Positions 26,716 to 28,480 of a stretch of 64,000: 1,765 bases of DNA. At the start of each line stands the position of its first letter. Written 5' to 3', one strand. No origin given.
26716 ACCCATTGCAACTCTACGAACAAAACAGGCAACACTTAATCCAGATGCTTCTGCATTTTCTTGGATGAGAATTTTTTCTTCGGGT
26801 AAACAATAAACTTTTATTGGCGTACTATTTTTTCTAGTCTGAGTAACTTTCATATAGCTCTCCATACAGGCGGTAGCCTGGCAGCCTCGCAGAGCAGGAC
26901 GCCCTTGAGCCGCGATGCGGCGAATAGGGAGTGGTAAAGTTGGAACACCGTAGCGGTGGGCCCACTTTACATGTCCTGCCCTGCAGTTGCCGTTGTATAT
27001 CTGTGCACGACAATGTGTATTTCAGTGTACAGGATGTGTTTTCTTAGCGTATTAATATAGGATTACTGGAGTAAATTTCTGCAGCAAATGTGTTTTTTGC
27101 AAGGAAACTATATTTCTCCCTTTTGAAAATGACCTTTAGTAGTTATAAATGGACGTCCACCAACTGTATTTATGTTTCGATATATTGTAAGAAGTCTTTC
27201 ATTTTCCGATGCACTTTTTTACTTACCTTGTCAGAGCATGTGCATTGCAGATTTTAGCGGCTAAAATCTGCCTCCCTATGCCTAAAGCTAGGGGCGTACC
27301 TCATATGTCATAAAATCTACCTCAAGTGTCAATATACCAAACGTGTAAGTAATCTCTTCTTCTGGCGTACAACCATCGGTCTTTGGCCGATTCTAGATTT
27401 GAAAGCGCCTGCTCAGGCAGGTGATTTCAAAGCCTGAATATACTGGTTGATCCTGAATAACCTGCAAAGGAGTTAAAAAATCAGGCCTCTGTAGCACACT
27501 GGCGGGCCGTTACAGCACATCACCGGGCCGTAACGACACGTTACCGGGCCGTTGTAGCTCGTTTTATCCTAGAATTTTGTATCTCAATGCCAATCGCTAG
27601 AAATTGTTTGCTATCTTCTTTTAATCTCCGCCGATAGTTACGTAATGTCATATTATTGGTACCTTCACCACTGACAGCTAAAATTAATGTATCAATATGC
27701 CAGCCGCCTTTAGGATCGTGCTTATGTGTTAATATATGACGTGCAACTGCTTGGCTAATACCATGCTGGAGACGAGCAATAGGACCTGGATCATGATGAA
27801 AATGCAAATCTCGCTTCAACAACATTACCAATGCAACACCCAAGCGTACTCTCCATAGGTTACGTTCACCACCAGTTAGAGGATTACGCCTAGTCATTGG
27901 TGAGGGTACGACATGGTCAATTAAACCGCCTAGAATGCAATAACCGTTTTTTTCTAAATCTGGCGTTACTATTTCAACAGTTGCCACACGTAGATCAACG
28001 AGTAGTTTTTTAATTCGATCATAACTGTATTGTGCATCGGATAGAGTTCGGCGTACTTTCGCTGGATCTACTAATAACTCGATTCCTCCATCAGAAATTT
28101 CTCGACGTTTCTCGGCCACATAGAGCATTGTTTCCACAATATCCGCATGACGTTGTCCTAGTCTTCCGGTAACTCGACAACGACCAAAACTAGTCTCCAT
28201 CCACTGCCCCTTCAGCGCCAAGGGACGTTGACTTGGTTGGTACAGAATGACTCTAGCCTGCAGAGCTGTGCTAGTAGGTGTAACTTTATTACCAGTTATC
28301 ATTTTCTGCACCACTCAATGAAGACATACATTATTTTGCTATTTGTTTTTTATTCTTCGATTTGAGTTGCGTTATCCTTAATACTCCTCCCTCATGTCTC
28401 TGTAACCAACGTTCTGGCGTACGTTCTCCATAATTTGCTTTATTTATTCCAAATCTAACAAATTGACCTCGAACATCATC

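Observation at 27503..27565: Three tandem 21-bp iteron-like repeats overlapping the 3' end of the repC-like gene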

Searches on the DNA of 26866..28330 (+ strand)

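Call 12: search_dna_similar(query=window:26866-27600:+, collection=plasmids, mode=distant, max_rows=30)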
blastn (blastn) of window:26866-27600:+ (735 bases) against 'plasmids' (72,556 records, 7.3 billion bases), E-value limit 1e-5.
Records with a match: 229; places in all: 233; records where one place covers at least 80% of the query: 0.
Best place of each record, by identity: 90-95% 17; 80-90% 41; 60-80% 171.
By first word of the organism name: Escherichia 99; Klebsiella 23; Xylella 22; uncultured 16; Salmonella 13; Xanthomonas 10; Enterobacter 8; Pseudomonas 8; Achromobacter 4; Delftia 3; and 15 more.
By predicted mobility (MOB-suite, as given by PLSDB): conjugative 171; non-mobilizable 45; mobilizable 13.
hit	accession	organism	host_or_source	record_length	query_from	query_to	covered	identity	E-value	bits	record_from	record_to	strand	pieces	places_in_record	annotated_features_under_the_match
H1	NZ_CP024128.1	Escherichia coli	whole organism,clinical patient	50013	3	134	18%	79.9%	5e-22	113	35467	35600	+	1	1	none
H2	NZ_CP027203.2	Escherichia coli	Culture,Sewage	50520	3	134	18%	79.9%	5e-22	113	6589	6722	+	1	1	none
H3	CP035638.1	Enterobacter cloacae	Homo sapiens,blood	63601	3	134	18%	79.9%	5e-22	113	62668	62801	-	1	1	none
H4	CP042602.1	Escherichia coli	Sus scrofa domesticus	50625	3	134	18%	79.9%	5e-22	113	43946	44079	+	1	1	none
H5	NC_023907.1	Escherichia coli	Homo sapiens,blood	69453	3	134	18%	79.9%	5e-22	113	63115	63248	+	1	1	none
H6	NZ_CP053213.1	Escherichia coli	dog,feces,feces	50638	3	134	18%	79.9%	5e-22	113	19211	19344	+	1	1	none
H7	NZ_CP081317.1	Citrobacter farmeri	Homo sapiens,anal swab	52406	3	134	18%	79.9%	5e-22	113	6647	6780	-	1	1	none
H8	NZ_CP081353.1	Klebsiella michiganensis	Homo sapiens,anal swab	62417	3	134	18%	79.9%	5e-22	113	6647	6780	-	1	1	none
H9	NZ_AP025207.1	Escherichia coli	Homo sapiens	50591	3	134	18%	79.9%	5e-22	113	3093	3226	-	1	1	none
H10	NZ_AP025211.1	Escherichia coli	Homo sapiens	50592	3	134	18%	79.9%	5e-22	113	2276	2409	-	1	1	none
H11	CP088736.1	Escherichia coli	Homo sapiens,blood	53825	3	134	18%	79.9%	5e-22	113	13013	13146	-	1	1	none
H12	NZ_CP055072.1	Shigella flexneri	Shek Wu Hui WWTPs_97 WWTPs influent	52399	3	134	18%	79.9%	5e-22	113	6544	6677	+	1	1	none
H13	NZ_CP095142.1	Klebsiella pneumoniae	Homo sapiens,Cell culture,Chronic wound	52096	3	134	18%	79.9%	5e-22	113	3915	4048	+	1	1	none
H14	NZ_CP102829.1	Salmonella enterica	sick organs of a dead chicken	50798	3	134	18%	79.9%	5e-22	113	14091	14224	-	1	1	none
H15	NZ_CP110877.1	Enterobacter kobei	-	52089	3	134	18%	79.9%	5e-22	113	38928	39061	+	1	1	none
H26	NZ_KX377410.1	Klebsiella pneumoniae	-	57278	3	134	18%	79.9%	5e-22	113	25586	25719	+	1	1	none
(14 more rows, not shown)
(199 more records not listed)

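Call 13: search_dna_similar(query=window:26866-28330:+, collection=ecoli_genomes, mode=near, max_rows=30, rows=spread)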
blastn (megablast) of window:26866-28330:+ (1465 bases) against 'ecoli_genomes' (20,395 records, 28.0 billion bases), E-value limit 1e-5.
Records with a match: 109; places in all: 112; records where one place covers at least 80% of the query: 29.
Genomes with a match: 109 of 5426; with a place that covers at least 80% of the query: 29. Places per genome that has any: lowest 1, median 1, highest 2. On chromosomes: 112 places; on plasmids: 0.
Best place of each record, by identity: >=99% 2; 95-99% 10; 90-95% 67; 80-90% 30.
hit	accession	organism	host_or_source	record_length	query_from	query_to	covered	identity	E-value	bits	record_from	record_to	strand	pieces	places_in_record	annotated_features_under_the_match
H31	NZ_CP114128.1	Escherichia coli strain PE164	pig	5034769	1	1465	100%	100.0%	0e+0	2706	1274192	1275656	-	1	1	hypothetical protein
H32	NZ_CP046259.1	Escherichia coli strain ECO2947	Homo sapiens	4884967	1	1465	100%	98.4%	0e+0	2579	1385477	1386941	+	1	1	hypothetical protein | helicase RepA family protein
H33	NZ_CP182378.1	Escherichia coli strain Br_167_kylling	-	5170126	1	1465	100%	98.4%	0e+0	2579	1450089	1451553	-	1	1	hypothetical protein | helicase RepA family protein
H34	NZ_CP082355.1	Escherichia coli strain VCSW5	Soil/drain sediment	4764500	3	1465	100%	97.1%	0e+0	2464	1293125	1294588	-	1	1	hypothetical protein | helicase RepA family protein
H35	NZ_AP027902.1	Escherichia coli strain 2018-11-1BCC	Homo sapiens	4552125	1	1451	99%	84.6%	0e+0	1437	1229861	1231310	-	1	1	hypothetical protein | helicase RepA family protein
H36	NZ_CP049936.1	Escherichia coli strain JL05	milk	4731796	1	1451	99%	84.4%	0e+0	1421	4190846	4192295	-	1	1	hypothetical protein | helicase RepA family protein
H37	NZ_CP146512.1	Escherichia coli strain EH53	Homo sapiens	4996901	1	1451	99%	84.4%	0e+0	1421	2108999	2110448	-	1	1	hypothetical protein | helicase RepA family protein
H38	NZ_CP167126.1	Escherichia coli strain SK6988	Mouse fecal sample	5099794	1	1451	99%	84.4%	0e+0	1421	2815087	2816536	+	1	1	hypothetical protein | helicase RepA family protein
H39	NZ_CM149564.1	Escherichia coli strain MEI4O1-23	Soil surface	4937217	1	837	57%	88.9%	0e+0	1029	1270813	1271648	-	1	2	none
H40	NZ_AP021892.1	Escherichia coli strain 2018-01-1CC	Homo sapiens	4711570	1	213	15%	94.4%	7e-86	327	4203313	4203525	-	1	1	none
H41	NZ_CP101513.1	Escherichia coli strain HH194M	migratory bird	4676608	1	213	15%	94.4%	7e-86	327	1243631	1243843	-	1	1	none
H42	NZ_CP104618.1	Escherichia coli strain AHM9C68I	chicken feces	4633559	1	213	15%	94.4%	7e-86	327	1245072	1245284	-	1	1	none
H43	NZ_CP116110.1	Escherichia coli strain DETEC-P80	ICU patient rectal swab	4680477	1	213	15%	94.4%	7e-86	327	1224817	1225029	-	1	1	none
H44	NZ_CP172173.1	Escherichia coli strain GF124.3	chicken meat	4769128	1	213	15%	94.4%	7e-86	327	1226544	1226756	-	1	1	none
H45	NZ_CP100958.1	Escherichia coli strain ET450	Hoplobatrachus rugulosus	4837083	1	213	15%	94.4%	7e-86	327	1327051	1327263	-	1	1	none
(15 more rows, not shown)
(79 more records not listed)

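Call 32: get_annotated_region(hit=H35, flank=9000)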
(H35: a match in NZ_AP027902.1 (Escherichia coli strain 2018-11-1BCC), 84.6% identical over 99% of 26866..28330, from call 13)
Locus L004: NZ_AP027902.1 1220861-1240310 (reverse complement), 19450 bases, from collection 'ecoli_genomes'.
description: Escherichia coli strain 2018-11-1BCC chromosome, complete genome
organism: Escherichia coli strain 2018-11-1BCC (NCBI taxid 562)
replicon: chromosome; assembly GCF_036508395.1
host: Homo sapiens; source: feces; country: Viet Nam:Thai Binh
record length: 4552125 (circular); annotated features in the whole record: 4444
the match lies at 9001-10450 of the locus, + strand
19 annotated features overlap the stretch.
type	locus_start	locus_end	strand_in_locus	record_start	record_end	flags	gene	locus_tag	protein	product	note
CDS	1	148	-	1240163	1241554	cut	-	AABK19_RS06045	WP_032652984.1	DNA-processing protein DprA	-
CDS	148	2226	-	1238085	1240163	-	-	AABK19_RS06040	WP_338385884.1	RecQ family ATP-dependent DNA helicase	-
CDS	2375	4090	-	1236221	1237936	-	-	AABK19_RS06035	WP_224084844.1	DUF2326 domain-containing protein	-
CDS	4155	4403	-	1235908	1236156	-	-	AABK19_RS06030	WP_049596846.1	ABC-three component system middle component 8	-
CDS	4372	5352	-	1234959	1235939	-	-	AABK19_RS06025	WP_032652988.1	ABC-three component system protein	-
CDS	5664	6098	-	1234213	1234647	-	-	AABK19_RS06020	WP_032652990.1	HigA family addiction module antitoxin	-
CDS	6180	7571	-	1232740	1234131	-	trbL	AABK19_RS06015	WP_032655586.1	P-type conjugative transfer protein TrbL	-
CDS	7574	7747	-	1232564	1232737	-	-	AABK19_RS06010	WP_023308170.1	hypothetical protein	-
CDS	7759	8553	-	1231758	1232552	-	trbJ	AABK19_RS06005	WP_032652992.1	P-type conjugative transfer protein TrbJ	-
CDS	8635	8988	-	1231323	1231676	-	traJ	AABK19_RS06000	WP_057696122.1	conjugal transfer transcriptional regulator TraJ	-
CDS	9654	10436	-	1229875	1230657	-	-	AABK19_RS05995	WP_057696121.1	hypothetical protein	-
CDS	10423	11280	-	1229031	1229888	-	-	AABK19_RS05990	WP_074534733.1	helicase RepA family protein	-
CDS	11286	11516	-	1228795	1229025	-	-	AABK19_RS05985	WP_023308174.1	helix-turn-helix transcriptional regulator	-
CDS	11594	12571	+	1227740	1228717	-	-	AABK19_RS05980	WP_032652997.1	hypothetical protein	-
CDS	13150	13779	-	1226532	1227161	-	-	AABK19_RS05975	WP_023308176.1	hypothetical protein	-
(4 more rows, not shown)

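Call 33: get_annotated_region(hit=H31, flank=7000)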
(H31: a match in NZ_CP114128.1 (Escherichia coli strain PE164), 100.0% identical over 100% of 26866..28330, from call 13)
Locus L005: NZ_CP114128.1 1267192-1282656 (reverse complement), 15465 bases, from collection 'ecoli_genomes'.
description: Escherichia coli strain PE164 chromosome, complete genome
organism: Escherichia coli strain PE164 (NCBI taxid 562)
replicon: chromosome; assembly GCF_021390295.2
host: pig; source: diarrhea and blood; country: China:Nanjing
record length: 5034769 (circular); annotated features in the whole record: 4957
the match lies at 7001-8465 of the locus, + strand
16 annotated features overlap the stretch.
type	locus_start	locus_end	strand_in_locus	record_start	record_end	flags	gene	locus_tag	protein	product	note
CDS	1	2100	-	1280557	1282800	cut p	pdeF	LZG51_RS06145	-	cyclic-guanylate-specific phosphodiesterase PdeF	internal stop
CDS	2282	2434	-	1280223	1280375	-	-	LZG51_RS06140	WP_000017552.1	hypothetical protein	-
CDS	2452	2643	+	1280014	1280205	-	yfgG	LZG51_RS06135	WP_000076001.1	YfgG family protein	-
CDS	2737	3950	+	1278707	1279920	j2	-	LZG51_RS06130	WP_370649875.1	IS3 family transposase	programmed frameshift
sequence_feature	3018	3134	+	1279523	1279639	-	-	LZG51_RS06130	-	-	AL1L pseudoknot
CDS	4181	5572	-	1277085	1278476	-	trbL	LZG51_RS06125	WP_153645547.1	P-type conjugative transfer protein TrbL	-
CDS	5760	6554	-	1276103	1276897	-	trbJ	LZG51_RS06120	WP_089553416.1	P-type conjugative transfer protein TrbJ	-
CDS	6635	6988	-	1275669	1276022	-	traJ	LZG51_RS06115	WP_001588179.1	conjugal transfer transcriptional regulator TraJ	-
CDS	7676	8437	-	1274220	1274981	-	-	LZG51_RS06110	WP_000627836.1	hypothetical protein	-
CDS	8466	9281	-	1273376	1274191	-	-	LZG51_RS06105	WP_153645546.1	helicase RepA family protein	-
CDS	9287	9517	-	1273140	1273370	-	-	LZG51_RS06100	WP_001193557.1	helix-turn-helix transcriptional regulator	-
CDS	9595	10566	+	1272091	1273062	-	-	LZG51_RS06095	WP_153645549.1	LuxR family transcriptional regulator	-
CDS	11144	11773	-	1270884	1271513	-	-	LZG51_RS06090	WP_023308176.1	hypothetical protein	-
CDS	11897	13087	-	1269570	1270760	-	-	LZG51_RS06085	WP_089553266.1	tyrosine-type recombinase/integrase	-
CDS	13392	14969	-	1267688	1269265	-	guaA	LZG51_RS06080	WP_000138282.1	glutamine-hydrolyzing GMP synthase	-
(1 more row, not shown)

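Call 67: search_dna_similar(query=window:27230-28330:+, collection=ecoli_genomes, mode=near, max_rows=40, rows=best)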
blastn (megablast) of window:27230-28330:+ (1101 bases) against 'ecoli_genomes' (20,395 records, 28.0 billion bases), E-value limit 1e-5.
Records with a match: 32; places in all: 35; records where one place covers at least 80% of the query: 29.
Genomes with a match: 32 of 5426; with a place that covers at least 80% of the query: 29. Places per genome that has any: lowest 1, median 1, highest 2. On chromosomes: 35 places; on plasmids: 0.
Best place of each record, by identity: >=99% 4; 95-99% 8; 80-90% 17; 60-80% 3.
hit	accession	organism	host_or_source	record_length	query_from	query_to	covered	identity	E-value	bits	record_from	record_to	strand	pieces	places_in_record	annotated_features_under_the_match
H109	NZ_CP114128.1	Escherichia coli strain PE164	pig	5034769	1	1101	100%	100.0%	0e+0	2034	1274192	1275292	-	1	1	hypothetical protein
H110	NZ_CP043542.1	Escherichia coli strain F2_81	Sus scrofa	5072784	1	1101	100%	99.9%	0e+0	2028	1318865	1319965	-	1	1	hypothetical protein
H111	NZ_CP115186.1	Escherichia coli strain MY203L1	duck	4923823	1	1101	100%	99.3%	0e+0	1989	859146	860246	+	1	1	hypothetical protein | helicase RepA family protein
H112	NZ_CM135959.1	Escherichia coli strain NY1601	Chicken feces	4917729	1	1101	100%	99.3%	0e+0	1989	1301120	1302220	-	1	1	hypothetical protein | helicase RepA family protein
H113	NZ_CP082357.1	Escherichia coli strain VCSW7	Top soil and leaf litter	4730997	1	1101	100%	98.9%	0e+0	1967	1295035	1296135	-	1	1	hypothetical protein | helicase RepA family protein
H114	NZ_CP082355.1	Escherichia coli strain VCSW5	Soil/drain sediment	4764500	1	1101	100%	98.9%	0e+0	1967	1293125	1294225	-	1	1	hypothetical protein | helicase RepA family protein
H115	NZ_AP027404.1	Escherichia coli strain EC416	Sus scrofa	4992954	1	1101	100%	98.8%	0e+0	1962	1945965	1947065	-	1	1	ABC transporter ATPase | helicase RepA family protein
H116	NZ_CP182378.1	Escherichia coli strain Br_167_kylling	-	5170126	1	1101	100%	98.8%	0e+0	1962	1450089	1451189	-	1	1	hypothetical protein | helicase RepA family protein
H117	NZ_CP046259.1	Escherichia coli strain ECO2947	Homo sapiens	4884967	1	1101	100%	98.5%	0e+0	1945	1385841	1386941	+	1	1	hypothetical protein | helicase RepA family protein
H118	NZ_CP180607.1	Escherichia coli strain PS1Thumoskin9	Homo sapiens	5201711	1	1101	100%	98.5%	0e+0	1945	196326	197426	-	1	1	hypothetical protein | helicase RepA family protein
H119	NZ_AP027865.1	Escherichia coli strain 2017.20.01CC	Homo sapiens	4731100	1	1101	100%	98.5%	0e+0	1945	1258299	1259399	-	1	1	hypothetical protein | helicase RepA family protein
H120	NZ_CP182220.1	Escherichia coli strain CD45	rabbit farm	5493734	1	1101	100%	98.5%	0e+0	1945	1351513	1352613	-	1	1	hypothetical protein | helicase RepA family protein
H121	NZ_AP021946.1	Escherichia coli strain WP2-S18-ESBL-08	-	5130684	1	1087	99%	81.1%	0e+0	865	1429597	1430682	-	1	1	hypothetical protein | helicase RepA family protein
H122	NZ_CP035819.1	Escherichia coli strain WS3294A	Homo sapiens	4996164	1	1087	99%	81.1%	0e+0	865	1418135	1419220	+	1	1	hypothetical protein | helicase RepA family protein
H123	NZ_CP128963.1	Escherichia coli strain TUM1887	missing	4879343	1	1087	99%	81.1%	0e+0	865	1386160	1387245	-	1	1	hypothetical protein | helicase RepA family protein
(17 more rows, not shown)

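Call 103: get_annotated_region(hit=H26, flank=2500)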
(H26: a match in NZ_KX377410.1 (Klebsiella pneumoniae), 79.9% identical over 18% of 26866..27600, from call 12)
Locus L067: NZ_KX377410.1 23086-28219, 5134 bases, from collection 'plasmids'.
description: Klebsiella pneumoniae strain WCHKP1511 plasmid pMCR_1511, complete sequence
organism: Klebsiella pneumoniae (NCBI taxid 573)
taxonomy: Bacteria; Pseudomonadota; Gammaproteobacteria; Enterobacterales; Enterobacteriaceae; Klebsiella; Klebsiella pneumoniae
host: -; source: -; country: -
typing (MOB-suite, as given by PLSDB): conjugative; replicon IncP; relaxase MOBP; mating-pair formation MPF_T
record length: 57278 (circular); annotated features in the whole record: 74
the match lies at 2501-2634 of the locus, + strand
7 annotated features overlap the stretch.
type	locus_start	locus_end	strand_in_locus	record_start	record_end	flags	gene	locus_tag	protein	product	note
CDS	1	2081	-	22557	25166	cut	traI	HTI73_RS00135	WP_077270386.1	TraI/MobA(P) family conjugative relaxase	-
CDS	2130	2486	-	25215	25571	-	traJ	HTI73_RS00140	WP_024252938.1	conjugal transfer transcriptional regulator TraJ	-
CDS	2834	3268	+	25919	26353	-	-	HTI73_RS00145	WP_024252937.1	TraK family protein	-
CDS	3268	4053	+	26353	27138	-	-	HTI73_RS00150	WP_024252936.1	conjugal transfer protein TraL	-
CDS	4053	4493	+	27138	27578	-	-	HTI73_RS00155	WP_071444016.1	conjugal transfer protein TraM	-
CDS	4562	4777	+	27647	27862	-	-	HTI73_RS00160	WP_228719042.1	hypothetical protein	-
CDS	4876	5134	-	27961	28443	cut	-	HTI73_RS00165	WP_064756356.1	hypothetical protein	-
